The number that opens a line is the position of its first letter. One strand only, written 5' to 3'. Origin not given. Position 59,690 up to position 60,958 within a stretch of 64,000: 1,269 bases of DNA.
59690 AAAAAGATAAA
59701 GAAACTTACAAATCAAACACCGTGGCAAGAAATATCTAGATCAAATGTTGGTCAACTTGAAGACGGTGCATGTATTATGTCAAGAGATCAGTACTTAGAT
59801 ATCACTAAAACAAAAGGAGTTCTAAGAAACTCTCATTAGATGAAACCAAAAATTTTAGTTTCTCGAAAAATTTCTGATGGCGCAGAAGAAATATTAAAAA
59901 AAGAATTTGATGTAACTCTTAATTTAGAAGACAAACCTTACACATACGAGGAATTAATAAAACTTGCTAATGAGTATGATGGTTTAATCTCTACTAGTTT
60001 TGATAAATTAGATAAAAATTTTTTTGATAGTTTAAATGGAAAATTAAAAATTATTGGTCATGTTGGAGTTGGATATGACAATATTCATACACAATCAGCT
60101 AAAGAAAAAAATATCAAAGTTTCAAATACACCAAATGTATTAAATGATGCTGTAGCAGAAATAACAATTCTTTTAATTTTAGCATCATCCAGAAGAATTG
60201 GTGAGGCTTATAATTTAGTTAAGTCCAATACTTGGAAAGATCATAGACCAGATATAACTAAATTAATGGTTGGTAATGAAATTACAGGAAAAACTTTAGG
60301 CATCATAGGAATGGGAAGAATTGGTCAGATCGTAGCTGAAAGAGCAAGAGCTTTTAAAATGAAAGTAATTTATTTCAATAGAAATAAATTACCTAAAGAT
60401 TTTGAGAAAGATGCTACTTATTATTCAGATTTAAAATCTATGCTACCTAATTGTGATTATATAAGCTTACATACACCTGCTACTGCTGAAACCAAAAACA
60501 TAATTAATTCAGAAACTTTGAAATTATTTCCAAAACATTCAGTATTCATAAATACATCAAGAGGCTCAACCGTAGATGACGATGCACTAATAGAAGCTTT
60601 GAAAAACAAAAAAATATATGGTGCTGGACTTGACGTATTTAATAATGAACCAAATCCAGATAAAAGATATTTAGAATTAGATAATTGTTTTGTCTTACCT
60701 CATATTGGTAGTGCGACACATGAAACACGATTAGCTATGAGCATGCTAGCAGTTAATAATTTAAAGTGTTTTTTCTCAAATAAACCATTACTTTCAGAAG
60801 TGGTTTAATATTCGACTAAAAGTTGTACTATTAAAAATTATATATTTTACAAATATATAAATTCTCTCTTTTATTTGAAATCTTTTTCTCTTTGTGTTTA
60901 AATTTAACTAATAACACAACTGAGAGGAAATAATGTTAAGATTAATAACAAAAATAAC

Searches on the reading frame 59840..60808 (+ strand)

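Call 20: search_protein_families(library=pfam, proteins=[window:59840-60808:+], max_evalue=0.00001)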
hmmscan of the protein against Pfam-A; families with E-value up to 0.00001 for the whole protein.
window:59840-60808:+ (322 aa): 3 families
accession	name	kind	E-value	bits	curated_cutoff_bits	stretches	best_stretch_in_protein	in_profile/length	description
PF02826.25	2-Hacid_dh_C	-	4.4e-59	199.3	25.1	1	111-290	2-178/178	D-isomer specific 2-hydroxyacid dehydrogenase, NAD binding domain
PF00389.36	2-Hacid_dh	-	1.8e-28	99.3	24.6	1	5-321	1-133/134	D-isomer specific 2-hydroxyacid dehydrogenase, catalytic domain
PF03446.21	NAD_binding_2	-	5.5e-07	30.2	21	1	153-259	2-112/161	NAD binding domain of 6-phosphogluconate dehydrogenase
